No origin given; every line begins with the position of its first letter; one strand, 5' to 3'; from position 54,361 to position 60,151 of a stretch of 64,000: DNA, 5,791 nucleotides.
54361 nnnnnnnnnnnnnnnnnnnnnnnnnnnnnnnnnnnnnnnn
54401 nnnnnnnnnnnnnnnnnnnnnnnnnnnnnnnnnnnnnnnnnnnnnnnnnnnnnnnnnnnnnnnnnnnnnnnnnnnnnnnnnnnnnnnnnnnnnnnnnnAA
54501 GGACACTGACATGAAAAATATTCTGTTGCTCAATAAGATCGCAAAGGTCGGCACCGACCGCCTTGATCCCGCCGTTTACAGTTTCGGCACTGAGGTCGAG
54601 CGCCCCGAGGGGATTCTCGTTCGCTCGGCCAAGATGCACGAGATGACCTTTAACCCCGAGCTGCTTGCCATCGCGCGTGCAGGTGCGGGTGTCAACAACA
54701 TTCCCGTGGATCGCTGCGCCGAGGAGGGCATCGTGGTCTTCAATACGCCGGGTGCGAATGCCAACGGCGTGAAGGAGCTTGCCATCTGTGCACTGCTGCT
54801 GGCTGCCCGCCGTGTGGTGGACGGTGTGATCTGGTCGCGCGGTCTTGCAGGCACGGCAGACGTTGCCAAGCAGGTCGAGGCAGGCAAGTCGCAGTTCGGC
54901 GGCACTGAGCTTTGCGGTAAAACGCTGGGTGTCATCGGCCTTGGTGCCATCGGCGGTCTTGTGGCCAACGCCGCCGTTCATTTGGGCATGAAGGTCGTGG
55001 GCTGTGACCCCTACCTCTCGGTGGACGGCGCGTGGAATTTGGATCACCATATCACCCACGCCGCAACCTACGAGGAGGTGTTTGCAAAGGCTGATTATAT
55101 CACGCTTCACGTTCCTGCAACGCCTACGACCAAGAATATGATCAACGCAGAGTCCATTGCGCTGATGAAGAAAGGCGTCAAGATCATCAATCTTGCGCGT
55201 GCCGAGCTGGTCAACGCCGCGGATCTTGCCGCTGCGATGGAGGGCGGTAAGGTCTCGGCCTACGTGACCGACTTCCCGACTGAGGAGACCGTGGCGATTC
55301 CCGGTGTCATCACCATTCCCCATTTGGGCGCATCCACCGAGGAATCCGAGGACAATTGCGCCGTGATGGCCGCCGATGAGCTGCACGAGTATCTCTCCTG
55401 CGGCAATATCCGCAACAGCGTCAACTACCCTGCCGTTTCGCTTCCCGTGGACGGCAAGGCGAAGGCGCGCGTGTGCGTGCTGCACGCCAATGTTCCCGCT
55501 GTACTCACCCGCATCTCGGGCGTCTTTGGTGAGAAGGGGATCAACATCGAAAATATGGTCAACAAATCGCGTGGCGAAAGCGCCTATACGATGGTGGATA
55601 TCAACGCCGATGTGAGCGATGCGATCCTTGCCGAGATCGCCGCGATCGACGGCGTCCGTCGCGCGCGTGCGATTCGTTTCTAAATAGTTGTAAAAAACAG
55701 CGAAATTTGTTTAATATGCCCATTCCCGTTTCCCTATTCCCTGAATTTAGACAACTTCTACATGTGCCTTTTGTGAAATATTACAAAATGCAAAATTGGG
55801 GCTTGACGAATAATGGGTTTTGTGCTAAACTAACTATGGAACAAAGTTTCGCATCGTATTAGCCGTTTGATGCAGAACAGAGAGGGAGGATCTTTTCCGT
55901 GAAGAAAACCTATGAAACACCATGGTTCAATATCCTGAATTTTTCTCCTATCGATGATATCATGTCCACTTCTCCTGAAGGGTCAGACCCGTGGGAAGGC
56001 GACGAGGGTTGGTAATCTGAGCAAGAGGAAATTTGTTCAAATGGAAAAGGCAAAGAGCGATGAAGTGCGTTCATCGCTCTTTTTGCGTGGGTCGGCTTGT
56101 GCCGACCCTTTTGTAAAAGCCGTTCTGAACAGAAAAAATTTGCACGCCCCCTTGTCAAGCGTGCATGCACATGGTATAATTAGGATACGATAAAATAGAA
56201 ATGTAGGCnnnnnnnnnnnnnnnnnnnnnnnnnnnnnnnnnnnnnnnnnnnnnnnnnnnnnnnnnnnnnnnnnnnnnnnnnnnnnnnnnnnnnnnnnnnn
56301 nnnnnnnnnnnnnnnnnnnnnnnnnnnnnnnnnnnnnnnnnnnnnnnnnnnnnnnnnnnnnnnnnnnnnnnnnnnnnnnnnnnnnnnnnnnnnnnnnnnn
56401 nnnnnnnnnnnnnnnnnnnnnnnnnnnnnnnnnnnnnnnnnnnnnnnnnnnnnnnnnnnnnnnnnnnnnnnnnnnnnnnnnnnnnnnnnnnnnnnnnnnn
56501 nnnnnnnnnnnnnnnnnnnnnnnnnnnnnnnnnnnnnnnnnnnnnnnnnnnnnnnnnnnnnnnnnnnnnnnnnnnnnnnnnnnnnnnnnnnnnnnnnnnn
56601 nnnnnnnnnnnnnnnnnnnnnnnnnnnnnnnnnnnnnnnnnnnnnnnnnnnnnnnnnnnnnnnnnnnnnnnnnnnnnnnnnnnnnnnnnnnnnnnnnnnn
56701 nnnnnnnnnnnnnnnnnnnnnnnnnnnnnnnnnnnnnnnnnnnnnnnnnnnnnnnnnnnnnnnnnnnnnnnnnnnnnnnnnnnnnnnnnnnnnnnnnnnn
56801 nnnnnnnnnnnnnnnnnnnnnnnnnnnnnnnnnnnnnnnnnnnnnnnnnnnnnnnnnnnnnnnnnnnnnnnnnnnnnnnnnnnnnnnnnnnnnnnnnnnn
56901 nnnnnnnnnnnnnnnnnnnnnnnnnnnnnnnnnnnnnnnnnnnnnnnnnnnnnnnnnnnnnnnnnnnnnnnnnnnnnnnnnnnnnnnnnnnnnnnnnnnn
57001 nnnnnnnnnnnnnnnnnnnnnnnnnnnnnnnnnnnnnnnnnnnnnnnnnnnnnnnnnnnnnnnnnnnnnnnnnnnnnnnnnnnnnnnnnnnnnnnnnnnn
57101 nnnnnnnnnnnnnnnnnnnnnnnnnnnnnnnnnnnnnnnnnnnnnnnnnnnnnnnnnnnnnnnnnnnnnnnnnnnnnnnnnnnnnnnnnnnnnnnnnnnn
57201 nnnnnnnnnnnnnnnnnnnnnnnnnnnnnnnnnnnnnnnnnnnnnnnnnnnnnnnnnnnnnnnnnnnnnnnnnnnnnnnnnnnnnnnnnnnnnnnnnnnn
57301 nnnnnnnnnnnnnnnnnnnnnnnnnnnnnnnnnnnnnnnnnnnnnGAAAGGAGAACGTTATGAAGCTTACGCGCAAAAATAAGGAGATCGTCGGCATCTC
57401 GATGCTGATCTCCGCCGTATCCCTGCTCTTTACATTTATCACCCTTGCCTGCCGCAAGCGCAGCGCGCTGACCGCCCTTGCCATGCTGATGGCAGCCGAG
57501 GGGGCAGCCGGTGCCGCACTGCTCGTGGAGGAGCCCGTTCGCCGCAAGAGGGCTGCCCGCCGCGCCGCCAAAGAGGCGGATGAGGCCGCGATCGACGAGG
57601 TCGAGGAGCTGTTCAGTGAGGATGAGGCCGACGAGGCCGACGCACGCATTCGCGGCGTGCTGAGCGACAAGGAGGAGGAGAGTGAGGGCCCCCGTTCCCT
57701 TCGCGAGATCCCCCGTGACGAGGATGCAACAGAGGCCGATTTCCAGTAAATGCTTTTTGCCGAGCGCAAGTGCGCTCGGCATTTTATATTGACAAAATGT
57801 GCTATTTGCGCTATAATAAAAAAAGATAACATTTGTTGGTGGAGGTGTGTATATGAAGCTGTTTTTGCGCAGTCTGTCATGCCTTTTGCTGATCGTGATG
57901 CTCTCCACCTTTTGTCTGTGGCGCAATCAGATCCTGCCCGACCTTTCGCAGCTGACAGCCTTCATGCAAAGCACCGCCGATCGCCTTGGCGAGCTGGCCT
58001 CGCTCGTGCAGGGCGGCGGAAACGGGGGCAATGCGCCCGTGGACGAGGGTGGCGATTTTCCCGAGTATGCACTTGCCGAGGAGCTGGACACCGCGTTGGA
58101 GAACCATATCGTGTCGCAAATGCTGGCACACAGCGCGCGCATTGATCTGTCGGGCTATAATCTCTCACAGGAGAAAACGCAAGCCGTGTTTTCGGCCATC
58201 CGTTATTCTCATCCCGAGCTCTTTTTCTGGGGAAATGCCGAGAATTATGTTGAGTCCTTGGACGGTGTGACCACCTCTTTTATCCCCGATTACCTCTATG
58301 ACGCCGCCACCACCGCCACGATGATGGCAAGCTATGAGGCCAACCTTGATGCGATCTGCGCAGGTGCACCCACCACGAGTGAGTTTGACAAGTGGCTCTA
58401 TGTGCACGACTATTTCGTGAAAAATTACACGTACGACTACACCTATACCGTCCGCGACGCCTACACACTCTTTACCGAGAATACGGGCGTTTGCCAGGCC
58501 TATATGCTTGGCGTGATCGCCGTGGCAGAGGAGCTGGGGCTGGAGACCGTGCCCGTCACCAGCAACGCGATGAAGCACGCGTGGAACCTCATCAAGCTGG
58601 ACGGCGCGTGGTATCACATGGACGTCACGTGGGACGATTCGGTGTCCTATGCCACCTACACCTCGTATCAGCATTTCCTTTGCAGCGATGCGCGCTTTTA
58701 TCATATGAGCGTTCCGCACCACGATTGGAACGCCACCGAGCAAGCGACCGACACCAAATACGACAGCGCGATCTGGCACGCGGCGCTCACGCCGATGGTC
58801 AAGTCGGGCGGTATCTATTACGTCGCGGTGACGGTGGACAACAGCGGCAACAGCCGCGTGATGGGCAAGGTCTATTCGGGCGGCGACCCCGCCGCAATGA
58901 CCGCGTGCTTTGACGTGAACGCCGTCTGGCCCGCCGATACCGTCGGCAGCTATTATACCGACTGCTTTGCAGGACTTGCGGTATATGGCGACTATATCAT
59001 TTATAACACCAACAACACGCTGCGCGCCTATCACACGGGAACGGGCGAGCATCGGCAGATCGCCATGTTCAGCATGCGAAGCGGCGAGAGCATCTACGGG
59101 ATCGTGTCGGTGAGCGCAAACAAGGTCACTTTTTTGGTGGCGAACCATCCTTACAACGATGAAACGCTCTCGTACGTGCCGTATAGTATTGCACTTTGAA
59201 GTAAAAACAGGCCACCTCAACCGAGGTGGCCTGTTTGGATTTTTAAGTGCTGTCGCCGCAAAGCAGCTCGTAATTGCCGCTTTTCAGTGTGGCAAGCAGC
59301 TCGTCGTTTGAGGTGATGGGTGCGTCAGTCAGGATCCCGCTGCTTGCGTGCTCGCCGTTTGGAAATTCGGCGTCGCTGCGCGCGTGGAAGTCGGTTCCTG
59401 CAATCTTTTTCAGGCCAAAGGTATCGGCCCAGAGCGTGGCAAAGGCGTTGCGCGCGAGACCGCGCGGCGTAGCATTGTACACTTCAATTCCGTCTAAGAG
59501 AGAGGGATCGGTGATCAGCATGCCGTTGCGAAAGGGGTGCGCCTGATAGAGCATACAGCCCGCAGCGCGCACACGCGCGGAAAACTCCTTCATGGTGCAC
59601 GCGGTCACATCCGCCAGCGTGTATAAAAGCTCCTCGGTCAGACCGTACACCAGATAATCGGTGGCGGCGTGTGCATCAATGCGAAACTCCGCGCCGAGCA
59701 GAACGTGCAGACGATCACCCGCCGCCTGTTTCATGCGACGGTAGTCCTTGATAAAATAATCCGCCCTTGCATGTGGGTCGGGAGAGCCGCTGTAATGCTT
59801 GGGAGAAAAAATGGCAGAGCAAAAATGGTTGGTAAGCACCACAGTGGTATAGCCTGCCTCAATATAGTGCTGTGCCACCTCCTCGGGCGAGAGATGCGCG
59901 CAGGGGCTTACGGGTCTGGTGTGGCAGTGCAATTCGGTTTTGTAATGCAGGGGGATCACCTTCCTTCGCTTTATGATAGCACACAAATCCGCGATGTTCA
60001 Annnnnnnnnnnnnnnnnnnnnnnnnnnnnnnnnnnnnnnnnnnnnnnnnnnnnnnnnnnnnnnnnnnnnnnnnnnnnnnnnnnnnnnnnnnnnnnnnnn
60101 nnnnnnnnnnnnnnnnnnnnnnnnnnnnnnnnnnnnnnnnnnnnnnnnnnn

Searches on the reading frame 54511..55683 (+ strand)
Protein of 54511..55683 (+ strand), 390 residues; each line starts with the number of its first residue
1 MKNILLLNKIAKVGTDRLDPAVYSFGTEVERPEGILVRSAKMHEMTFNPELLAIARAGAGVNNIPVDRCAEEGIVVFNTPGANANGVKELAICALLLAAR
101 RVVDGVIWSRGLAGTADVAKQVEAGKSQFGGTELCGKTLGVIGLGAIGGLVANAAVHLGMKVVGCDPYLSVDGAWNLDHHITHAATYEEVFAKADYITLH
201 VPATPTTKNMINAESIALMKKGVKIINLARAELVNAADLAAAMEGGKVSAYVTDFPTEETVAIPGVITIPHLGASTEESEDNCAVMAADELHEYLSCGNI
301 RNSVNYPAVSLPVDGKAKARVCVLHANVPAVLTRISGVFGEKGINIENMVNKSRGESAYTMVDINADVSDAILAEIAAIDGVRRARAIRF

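Call 59: search_protein_families(library=pfam, proteins=[window:54511-55683:+], max_evalue=0.0001)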
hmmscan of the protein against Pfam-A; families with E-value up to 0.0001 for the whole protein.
window:54511-55683:+ (390 aa): 4 families
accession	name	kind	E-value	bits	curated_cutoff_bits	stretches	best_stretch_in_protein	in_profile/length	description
PF02826.25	2-Hacid_dh_C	-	3.6e-38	131.2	25.1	1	119-273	15-178/178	D-isomer specific 2-hydroxyacid dehydrogenase, NAD binding domain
PF00389.36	2-Hacid_dh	-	8.7e-17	61.5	24.6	1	34-305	42-134/134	D-isomer specific 2-hydroxyacid dehydrogenase, catalytic domain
PF03446.21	NAD_binding_2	-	4.3e-08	33.8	21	1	139-244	2-108/161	NAD binding domain of 6-phosphogluconate dehydrogenase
PF22629.2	ACT_AHAS_ss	-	4.5e-07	30.4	27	1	323-383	3-66/67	AHAS small subunit-like ACT domain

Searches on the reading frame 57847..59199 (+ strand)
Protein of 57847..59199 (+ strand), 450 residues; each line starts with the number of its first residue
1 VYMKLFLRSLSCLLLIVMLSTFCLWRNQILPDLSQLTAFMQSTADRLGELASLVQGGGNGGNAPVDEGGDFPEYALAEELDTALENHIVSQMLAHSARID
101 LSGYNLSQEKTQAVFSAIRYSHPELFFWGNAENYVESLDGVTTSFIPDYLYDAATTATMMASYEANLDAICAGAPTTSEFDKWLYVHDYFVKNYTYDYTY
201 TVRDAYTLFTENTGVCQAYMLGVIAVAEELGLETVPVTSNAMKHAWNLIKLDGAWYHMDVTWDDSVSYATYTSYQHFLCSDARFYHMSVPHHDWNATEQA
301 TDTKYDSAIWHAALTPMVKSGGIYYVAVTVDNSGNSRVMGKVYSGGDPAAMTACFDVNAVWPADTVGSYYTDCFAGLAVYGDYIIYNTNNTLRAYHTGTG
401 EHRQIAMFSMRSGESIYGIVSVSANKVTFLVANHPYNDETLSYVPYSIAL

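Call 59: search_protein_families(library=pfam, proteins=[window:57847-59199:+], max_evalue=0.0001)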
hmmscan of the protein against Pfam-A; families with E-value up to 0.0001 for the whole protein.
window:57847-59199:+ (450 aa): 1 family
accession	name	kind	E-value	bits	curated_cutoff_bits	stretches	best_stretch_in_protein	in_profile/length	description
PF01841.26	Transglut_core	-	8.9e-09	36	23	1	176-259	11-107/108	Transglutaminase-like superfamily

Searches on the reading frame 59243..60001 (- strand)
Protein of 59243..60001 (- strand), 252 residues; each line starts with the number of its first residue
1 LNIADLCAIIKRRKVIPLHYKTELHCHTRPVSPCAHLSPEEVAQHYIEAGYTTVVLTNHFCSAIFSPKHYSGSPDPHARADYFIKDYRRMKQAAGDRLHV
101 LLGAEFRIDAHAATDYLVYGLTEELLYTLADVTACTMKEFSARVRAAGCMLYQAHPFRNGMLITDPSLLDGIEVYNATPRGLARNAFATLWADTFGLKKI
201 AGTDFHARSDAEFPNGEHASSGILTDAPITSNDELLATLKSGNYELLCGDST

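Call 59: search_protein_families(library=pfam, proteins=[window:59243-60001:-], max_evalue=0.0001)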
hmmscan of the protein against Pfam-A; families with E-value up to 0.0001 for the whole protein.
window:59243-60001:- (252 aa): 1 family
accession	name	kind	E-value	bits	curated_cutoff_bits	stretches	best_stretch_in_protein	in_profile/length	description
PF02811.25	PHP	-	1.3e-05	26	26.4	1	23-120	1-71/164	PHP domain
